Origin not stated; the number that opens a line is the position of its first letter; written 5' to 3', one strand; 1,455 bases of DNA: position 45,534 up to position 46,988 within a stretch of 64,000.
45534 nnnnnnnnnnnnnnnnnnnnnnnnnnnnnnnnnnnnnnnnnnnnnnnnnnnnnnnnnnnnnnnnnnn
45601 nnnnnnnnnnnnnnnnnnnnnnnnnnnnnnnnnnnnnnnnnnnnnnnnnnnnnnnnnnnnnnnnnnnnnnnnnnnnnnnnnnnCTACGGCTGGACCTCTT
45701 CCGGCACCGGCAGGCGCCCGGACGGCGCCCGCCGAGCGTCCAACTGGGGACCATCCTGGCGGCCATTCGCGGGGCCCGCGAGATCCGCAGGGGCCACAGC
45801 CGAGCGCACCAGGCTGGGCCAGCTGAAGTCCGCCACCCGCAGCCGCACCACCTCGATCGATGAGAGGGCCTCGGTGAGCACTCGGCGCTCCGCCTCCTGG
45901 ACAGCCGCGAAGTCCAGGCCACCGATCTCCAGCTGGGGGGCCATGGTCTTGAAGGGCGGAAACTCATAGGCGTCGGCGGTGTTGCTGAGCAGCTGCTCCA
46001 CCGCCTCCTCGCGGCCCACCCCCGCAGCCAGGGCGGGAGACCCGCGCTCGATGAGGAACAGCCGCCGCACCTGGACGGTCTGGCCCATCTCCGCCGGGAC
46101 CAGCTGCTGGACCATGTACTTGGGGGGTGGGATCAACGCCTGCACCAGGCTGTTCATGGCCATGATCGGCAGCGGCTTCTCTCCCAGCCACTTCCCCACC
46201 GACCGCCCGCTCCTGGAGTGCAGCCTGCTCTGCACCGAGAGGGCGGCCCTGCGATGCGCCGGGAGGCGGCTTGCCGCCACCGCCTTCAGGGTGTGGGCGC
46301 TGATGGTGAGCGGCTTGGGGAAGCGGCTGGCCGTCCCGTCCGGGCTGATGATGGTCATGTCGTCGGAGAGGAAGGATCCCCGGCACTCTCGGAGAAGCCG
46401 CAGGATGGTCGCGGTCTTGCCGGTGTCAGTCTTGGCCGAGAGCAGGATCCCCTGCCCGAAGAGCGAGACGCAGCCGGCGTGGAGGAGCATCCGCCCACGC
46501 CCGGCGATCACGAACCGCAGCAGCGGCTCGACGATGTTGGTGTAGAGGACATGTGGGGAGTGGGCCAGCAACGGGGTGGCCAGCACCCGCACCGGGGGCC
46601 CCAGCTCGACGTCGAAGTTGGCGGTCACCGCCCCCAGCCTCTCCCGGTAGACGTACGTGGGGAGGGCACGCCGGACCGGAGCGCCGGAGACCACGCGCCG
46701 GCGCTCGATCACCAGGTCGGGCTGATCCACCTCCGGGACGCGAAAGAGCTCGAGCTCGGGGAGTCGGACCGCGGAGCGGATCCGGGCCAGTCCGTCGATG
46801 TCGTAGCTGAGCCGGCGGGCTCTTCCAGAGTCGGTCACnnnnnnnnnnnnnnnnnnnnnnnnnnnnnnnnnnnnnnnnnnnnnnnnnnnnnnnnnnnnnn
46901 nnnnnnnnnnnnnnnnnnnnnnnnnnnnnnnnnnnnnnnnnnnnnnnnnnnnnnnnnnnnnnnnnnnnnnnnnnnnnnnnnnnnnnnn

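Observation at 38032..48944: One operon joining a sugar-lipid synthase, a flippase, a PMT_2-type transferase and three secreted or anchored proteins, two of them phosphoesterases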

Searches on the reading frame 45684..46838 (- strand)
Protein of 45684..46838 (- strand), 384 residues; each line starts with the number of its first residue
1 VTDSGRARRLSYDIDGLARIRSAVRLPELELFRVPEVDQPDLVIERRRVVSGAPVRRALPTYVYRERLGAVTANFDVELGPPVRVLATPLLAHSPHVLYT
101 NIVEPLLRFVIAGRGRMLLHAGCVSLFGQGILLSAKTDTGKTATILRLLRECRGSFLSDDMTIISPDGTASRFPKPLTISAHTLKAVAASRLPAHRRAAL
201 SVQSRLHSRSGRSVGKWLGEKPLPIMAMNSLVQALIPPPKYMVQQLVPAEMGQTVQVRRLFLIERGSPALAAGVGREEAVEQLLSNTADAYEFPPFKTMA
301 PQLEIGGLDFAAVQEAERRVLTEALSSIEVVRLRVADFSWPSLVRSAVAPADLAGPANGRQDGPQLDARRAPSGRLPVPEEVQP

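Call 7: search_protein_families(library=pfam, proteins=[window:45684-46838:-], max_evalue=0.01)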
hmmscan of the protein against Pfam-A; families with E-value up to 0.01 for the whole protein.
window:45684-46838:- (384 aa): 1 family
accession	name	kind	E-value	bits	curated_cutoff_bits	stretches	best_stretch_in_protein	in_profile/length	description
PF07475.17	Hpr_kinase_C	-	0.0099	15.9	33.3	0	118-165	8-54/171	HPr Serine kinase C-terminal domain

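Call 9: search_protein_families(library=ncbifam, proteins=[window:45684-46838:-], max_evalue=0.01)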
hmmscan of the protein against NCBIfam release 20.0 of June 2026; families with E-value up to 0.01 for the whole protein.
window:45684-46838:- (384 aa): 3 families
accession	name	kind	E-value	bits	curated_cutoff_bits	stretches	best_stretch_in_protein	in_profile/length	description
TIGR00679.1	hpr-ser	equivalog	0.0023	17.2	240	1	116-165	131-179/300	HPr(Ser) kinase/phosphatase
TIGR04355.1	HprK_rel_B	hypoth_equivalog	0.0033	16.6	200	1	113-170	141-197/351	HprK-related kinase B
TIGR04352.1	HprK_rel_A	equivalog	0.0099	15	200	0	111-187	89-167/280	HprK-related kinase A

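Call 12: find_homologous_proteins(query=window:45684-46838:-)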
Query window:45684-46838:- (384 aa): 1489 proteins with E <= 0.001 among 8000 candidates; the best 120 are listed.
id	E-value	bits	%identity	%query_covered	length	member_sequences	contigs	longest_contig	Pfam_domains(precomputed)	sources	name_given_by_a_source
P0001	8.9e-220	747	90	100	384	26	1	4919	PF27840.1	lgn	-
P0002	1.3e-177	608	78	97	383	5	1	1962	PF27840.1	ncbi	ncbi:MAG: hypothetical protein WBU92_06425 [Candidatus Dormiibacterota bacterium]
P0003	1.8e-162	559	73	92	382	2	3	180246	-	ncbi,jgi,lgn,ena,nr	ncbi:MAG TPA: hypothetical protein VNF75_08715 [Candidatus Dormibacteraeota bacterium]|nr:hypothetic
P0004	2.1e-161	555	74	90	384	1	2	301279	PF27840.1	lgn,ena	-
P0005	9.7e-161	553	68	99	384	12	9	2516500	PF27840.1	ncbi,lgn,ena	ncbi:MAG: hypothetical protein WA695_08875 [Candidatus Dormiibacterota bacterium]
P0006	1.5e-159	549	74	91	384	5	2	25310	-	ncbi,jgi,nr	ncbi:MAG TPA: hypothetical protein VMV12_00020 [Candidatus Micrarchaeaceae archaeon]|nr:hypothetical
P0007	2.5e-153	529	66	97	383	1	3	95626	-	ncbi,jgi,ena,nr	ncbi:MAG TPA: hypothetical protein VMW80_00750 [Candidatus Dormibacteraeota bacterium]|nr:hypothetic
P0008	6.4e-150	517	65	97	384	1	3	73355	-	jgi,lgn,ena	-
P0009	1.1e-148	513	65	98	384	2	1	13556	PF27840.1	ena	-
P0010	4.2e-148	511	69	91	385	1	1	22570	PF27840.1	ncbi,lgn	ncbi:MAG TPA: hypothetical protein VI138_04185 [Candidatus Dormibacteraeota bacterium]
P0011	9.0e-148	510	68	89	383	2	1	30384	PF27840.1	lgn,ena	-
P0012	1.4e-144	500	67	91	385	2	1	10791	PF27840.1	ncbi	ncbi:MAG: hypothetical protein ACREN4_09895 [Candidatus Dormibacteria bacterium]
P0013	1.4e-143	496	64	99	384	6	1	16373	PF27840.1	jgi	jgi:dolichol-phosphate mannosyltransferase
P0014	2.0e-143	496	67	91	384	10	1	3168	PF27840.1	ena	-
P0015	2.1e-140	486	64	98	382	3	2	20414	PF27840.1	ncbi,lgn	ncbi:MAG: hypothetical protein ACRENY_04020 [Candidatus Dormibacteria bacterium]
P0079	1.3e-109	385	54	90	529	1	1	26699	PF04138.21,PF27840.1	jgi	-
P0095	1.1e-105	372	52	90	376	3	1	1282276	PF27840.1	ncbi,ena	-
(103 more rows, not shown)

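Call 13: find_encoding_contigs(protein=P0095, flank=10000, max_places=2)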
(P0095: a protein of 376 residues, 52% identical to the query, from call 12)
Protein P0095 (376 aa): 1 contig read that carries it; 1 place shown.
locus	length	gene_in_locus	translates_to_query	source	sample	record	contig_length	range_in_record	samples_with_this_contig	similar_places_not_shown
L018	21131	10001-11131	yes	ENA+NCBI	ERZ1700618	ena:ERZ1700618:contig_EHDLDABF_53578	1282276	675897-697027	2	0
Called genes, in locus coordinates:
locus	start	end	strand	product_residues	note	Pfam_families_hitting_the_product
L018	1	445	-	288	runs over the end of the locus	PF02405:MlaE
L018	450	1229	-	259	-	PF02405:MlaE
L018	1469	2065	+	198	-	PF02517:Rce1-like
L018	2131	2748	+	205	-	-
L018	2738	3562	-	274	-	PF01343:Peptidase_S49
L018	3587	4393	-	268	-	-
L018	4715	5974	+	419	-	-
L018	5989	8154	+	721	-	-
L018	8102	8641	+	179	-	PF16317:Glyco_hydro_99 (faint)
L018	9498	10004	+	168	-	PF04138:GtrA_DPMS_TM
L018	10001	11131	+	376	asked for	PF27840:ScmC (weak)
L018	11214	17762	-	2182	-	PF00149:Metallophos, PF13620:CarboxypepD_reg, PF13715:CarbopepD_reg_2, PF13620:CarboxypepD_reg, PF13715:CarbopepD_reg_2, PF13620:CarboxypepD_reg, PF13620:CarboxypepD_reg, PF13715:CarbopepD_reg_2, +37 more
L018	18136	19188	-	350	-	-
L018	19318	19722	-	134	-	-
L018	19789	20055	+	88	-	-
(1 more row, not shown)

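Call 14: find_encoding_contigs(protein=P0079, flank=10000, max_places=2)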
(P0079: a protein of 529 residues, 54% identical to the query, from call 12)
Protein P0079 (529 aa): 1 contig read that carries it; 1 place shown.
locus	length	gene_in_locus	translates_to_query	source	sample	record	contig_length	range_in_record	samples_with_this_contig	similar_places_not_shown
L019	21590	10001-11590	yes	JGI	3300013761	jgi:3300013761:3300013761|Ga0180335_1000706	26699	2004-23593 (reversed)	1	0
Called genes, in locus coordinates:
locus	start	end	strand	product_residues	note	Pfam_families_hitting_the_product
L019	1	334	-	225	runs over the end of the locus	PF00027:cNMP_binding, PF13545:HTH_Crp_2, PF00325:Crp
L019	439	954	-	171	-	-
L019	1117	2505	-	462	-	PF01946:Thi4 (faint), PF02826:2-Hacid_dh_C (faint), PF03486:HI0933_like (faint), PF05834:Lycopene_cycl (faint), PF07992:Pyr_redox_2, PF13738:Pyr_redox_3, PF00070:Pyr_redox, PF02852:Pyr_redox_dim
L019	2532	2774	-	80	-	-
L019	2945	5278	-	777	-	PF00403:HMA, PF00122:E1-E2_ATPase, PF00702:Hydrolase, PF12710:HAD (weak)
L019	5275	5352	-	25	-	-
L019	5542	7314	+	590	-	PF00664:ABC_membrane, PF00005:ABC_tran, PF02463:SMC_N (faint), PF13604:AAA_30 (faint)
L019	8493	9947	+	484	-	PF00535:Glycos_transf_2, PF04138:GtrA_DPMS_TM (faint)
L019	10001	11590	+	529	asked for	PF04138:GtrA_DPMS_TM, PF27840:ScmC (weak)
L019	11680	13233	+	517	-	PF02366:PMT (weak), PF13231:PMT_2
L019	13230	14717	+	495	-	PF04185:Phosphoesterase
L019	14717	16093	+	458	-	PF16640:Big_3_5 (weak), PF13620:CarboxypepD_reg (weak)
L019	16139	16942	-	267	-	-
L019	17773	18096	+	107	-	-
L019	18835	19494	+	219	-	PF02861:Clp_N (faint)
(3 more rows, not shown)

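Call 17: search_solved_structures(query=A1, max_evalue=10, show_alignments=2)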
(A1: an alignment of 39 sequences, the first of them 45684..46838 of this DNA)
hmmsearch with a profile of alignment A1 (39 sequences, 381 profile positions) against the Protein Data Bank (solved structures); distinct sequences matched with E-value up to 10: 0.

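Call 18: find_related_loci(query=A1, collection=genome_contigs, flank=10000)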
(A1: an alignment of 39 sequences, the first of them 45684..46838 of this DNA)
Query A1 (384 aa) in genome_contigs; peptide patterns used: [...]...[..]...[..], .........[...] (x = any residue, [..] = any of these).
599 stretches matched a pattern (row limit reached: there are more); 564 encode a relative of the query (tblastn E <= 1e-3); the best 80 are kept; 80 distinct loci.
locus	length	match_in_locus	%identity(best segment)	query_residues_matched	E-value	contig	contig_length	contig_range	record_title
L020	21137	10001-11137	91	1-384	0e+0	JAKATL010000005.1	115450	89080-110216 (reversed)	MAG: bacterium isolate YP2.bin62 NODE_183_length_115450_cov_9.538548, whole genome shotgun sequence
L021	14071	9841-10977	89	1-384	0e+0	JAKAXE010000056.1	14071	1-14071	MAG: bacterium isolate YP5.bin5 NODE_864_length_14071_cov_4.251649, whole genome shotgun sequence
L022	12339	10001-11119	78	11-382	0e+0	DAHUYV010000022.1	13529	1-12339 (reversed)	MAG TPA_asm: Candidatus Dormiibacterota bacterium isolate clean275 k141_159063, whole genome shotgun sequence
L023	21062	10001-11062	73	1-352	5e-169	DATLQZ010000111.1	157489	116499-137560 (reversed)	MAG TPA_asm: Candidatus Dormiibacterota bacterium isolate SMAG_U13891 k141_259074, whole genome shotgun sequence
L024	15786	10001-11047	74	1-348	1e-164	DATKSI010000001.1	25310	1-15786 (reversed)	MAG TPA_asm: Candidatus Micrarchaeaceae archaeon isolate SMAG_U14050 k141_631281, whole genome shotgun sequence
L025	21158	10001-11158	68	1-384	1e-164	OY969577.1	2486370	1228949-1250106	MAG: Candidatus Dormibacteraeota bacterium isolate MFD10064.bin.c.3 genome assembly, chromosome: 1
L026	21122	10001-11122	66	3-376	2e-157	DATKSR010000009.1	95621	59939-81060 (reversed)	MAG TPA_asm: Candidatus Dormiibacterota bacterium isolate SMAG_U14059 k141_1366434, whole genome shotgun sequence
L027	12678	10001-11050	69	1-349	2e-153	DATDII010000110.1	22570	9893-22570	MAG TPA_asm: Candidatus Dormiibacterota bacterium isolate SMAG_U300 k141_245784, whole genome shotgun sequence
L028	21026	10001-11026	68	8-348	2e-151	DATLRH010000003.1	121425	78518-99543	MAG TPA_asm: Candidatus Dormiibacterota bacterium isolate SMAG_U13899 k141_465221, whole genome shotgun sequence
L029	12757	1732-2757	68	8-348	2e-151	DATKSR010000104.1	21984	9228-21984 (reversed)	MAG TPA_asm: Candidatus Dormiibacterota bacterium isolate SMAG_U14059 k141_481964, whole genome shotgun sequence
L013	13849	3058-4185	64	7-381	3e-146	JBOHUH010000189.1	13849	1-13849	MAG: Candidatus Dormibacteria bacterium isolate TC-S_metawrap_bin.139 k127_496155, whole genome shotgun sequence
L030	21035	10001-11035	56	12-351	2e-120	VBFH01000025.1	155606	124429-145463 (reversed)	MAG: Chloroflexi bacterium isolate CF_47 14_1009_16_30cm_scaffold_17, whole genome shotgun sequence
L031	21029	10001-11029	57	9-346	2e-118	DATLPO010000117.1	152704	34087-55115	MAG TPA_asm: Candidatus Limnocylindria bacterium isolate SMAG_U13854 k141_116829, whole genome shotgun sequence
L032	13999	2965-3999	57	7-346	5e-118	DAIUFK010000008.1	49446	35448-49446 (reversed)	MAG TPA_asm: Candidatus Dormiibacterota bacterium isolate CTOTU41299 NODE_137_length_49446_cov_66.663542, whole genome s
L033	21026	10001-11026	55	9-345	1e-116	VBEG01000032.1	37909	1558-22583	MAG: Chloroflexi bacterium isolate CF_20 14_1009_09_40cm_scaffold_94, whole genome shotgun sequence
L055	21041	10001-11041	48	5-348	3e-99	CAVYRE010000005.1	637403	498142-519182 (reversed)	MAG: uncultured Chloroflexia bacterium isolate MFD06085.bin.1.42 genome assembly, contig: contig_6631, whole genome shot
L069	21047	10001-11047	49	9-345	4e-98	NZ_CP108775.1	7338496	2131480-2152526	Micromonospora sp. NBC_00898 chromosome, complete genome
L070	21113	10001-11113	47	12-373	3e-98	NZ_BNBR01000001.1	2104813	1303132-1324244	Streptomyces griseosporeus strain JCM 4766 sequence01, whole genome shotgun sequence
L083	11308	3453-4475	48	6-340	3e-97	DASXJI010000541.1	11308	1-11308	MAG TPA_asm: Mycobacterium sp. isolate SMAG_U5244 k141_3358135, whole genome shotgun sequence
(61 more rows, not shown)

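Call 25: predict_structure(alignment_id=A1)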
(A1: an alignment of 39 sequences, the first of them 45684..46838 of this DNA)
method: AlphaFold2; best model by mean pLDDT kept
length: 384 residues; sequences in the alignment: 39
mean_pLDDT: 86.7   pTM: 0.85
mean pLDDT of the five models: 86.7, 84.5, 84.1, 83.7, 82.9
residues with pLDDT >= 90: 248; 70-90: 83; 50-70: 22; < 50: 31
segments of 3 or more residues with pLDDT < 50: 1-4, 358-384
pLDDT, mean of each block of 10 residues (from residue 1): 61 98 97 97 91 68 85 91 95 95 97 98 97 89 96 96 98 92 80 84 74 73 83 88 94 98 96 98 95 88 96 98 98 96 95 57 44 39 38
secondary structure, 60 per line:
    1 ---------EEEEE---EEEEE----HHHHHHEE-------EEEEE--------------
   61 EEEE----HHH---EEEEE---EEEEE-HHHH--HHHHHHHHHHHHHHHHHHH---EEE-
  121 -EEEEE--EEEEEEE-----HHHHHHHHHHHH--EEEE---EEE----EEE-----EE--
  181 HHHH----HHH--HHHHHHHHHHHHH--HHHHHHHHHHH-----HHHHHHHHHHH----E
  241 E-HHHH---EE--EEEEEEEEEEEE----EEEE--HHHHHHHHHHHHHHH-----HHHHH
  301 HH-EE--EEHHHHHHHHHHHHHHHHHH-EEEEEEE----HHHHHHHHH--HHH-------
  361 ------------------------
elements in order: E10-14 E18-22 H27-32 E42-46 E61-64 E75-79 E83-87 H89-92 H95-113 E117-119 E122-126 E129-135 H141-152 E155-158 E162-164 E169-171 H181-184 H194-206 H209-219 H225-235 H243-246 E254-265 E270-273 H276-290 H296-302 H310-327 E329-335 H340-348

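Call 29: fold_search(model_id=the predicted structure, library=pdb)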
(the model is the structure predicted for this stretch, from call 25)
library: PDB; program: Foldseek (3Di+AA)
matches with E <= 10: 149; with E <= 0.001: 38
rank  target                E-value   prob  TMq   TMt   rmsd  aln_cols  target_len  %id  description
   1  2pc9_D                1.6e-06  1.00  0.43  0.34   8.2       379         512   14  Crystal Structure Of ATP-Dependent Phosphoenolpyruvate Carboxykinase From Thermus thermophilus HB8 (released 2007-10-02)
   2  2pc9_C                4.7e-06  1.00  0.43  0.34   7.1       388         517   14  Crystal Structure Of ATP-Dependent Phosphoenolpyruvate Carboxykinase From Thermus thermophilus HB8 (released 2007-10-02)
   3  1j3b_A                4.9e-06  1.00  0.46  0.36   6.6       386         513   14  Crystal structure of ATP-dependent phosphoenolpyruvate carboxykinase from Thermus thermophilus HB8 (released 2003-02-11)
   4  1j3b_B                6.6e-06  1.00  0.48  0.37   6.4       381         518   14  Crystal structure of ATP-dependent phosphoenolpyruvate carboxykinase from Thermus thermophilus HB8 (released 2003-02-11)
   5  1xkv_B                7.8e-06  1.00  0.44  0.34   7.4       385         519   14  Crystal Structure Of ATP-Dependent Phosphoenolpyruvate Carboxykinase From Thermus thermophilus HB8 (released 2005-10-11)
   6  1yvy_A                7.8e-06  1.00  0.43  0.34  10.6       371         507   12  Crystal structure of Anaerobiospirillum succiniciproducens phosphoenolpyruvate carboxykinase (released 2005-07-26)
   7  1xkv_A                9.3e-06  1.00  0.43  0.34   7.5       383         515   14  Crystal Structure Of ATP-Dependent Phosphoenolpyruvate Carboxykinase From Thermus thermophilus HB8 (released 2005-10-11)
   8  2pc9_A                1.1e-05  1.00  0.47  0.37   6.5       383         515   13  Crystal Structure Of ATP-Dependent Phosphoenolpyruvate Carboxykinase From Thermus thermophilus HB8 (released 2007-10-02)
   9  1aq2                  1.2e-05  1.00  0.45  0.34  10.0       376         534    9  PHOSPHOENOLPYRUVATE CARBOXYKINASE (released 1998-10-14)
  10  2pc9_B                1.2e-05  1.00  0.47  0.37   6.7       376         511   14  Crystal Structure Of ATP-Dependent Phosphoenolpyruvate Carboxykinase From Thermus thermophilus HB8 (released 2007-10-02)
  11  6asm                  1.7e-05  1.00  0.47  0.36   9.0       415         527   10  E. coli phosphoenolpyruvate carboxykinase G209S K212C mutant bound to thiosulfate (released 2018-08-29)
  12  6asn                  1.9e-05  1.00  0.44  0.33   8.9       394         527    9  E. coli phosphoenolpyruvate carboxykinase K212I F216V mutant bound to methanesulfonate (released 2018-08-29)
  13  6at2                  2.2e-05  1.00  0.46  0.35   9.1       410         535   10  E. coli phosphoenolpyruvate carboxykinase G209N mutant bound to thiosulfate (released 2018-08-29)
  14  1ayl                  2.3e-05  1.00  0.43  0.33   9.1       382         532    9  PHOSPHOENOLPYRUVATE CARBOXYKINASE (released 1997-01-11)
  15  6crt                  2.6e-05  1.00  0.42  0.32  10.1       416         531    9  Arg65Gln Mutagenic E.coli PCK (released 2018-04-04)
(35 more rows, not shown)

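Call 36: find_encoding_contigs(protein=P0005, flank=10000, max_places=1)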
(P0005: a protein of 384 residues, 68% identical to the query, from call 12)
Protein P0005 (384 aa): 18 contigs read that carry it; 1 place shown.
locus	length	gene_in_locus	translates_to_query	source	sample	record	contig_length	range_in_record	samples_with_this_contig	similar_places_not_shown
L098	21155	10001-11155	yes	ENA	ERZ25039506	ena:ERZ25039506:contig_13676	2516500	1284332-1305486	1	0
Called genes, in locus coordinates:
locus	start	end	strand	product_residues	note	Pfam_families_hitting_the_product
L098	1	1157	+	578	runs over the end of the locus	PF07973:tRNA_SAD, PF00587:tRNA-synt_2b, PF03129:HGTP_anticodon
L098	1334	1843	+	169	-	PF05198:IF3_N, PF00707:IF3_C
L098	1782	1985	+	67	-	PF01632:Ribosomal_L35p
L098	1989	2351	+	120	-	PF00453:Ribosomal_L20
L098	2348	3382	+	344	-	PF02912:Phe_tRNA-synt_N, PF01409:tRNA-synt_2d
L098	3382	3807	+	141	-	PF01588:tRNA_bind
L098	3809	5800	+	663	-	PF03483:B3_4, PF03484:B5, PF17759:tRNA_synthFbeta, PF03147:FDX-ACB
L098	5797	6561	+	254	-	PF05175:MTS (weak), PF08241:Methyltransf_11, PF08242:Methyltransf_12, PF13649:Methyltransf_25, PF13847:Methyltransf_31 (weak)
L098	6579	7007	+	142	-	PF02245:Pur_DNA_glyco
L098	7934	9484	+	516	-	PF00535:Glycos_transf_2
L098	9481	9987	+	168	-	PF04138:GtrA_DPMS_TM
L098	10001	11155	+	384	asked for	PF27840:ScmC (faint)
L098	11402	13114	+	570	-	PF13231:PMT_2, PF02366:PMT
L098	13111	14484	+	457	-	PF04185:Phosphoesterase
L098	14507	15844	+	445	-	PF16640:Big_3_5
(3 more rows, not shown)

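Call 74: search_protein_representatives(alignment_id=A1)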
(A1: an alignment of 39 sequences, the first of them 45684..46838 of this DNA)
Query: 39 sequences, 381 profile positions. Proteins with E-value up to 0.001 (for the whole library): 3617; up to 1e-10: 630; up to 1e-30: 232. The best 150 are listed.
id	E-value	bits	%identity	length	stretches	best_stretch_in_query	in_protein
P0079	8.4e-170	581.1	-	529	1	5-358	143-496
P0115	3.0e-160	549.7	-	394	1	8-353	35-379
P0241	1.5e-158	544.1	-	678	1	6-355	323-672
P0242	5.2e-149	512.6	-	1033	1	8-357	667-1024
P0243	2.7e-147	507.0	-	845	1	5-358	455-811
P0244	4.6e-145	499.6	-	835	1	7-364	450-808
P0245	5.5e-143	492.8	-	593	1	8-361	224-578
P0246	7.3e-141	485.8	-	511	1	4-354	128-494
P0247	1.4e-140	484.9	-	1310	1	4-355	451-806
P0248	1.3e-139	481.8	-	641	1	9-363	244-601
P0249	2.8e-139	480.6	-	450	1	9-357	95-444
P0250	2.9e-139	480.6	-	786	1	8-357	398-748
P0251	9.6e-139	478.8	-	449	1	5-354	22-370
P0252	2.7e-138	477.4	-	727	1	6-360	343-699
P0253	7.7e-138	475.9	-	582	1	7-359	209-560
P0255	2.0e-134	464.7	-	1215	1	8-355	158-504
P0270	2.9e-105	368.6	-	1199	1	5-356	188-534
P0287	6.1e-100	351.1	-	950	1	9-363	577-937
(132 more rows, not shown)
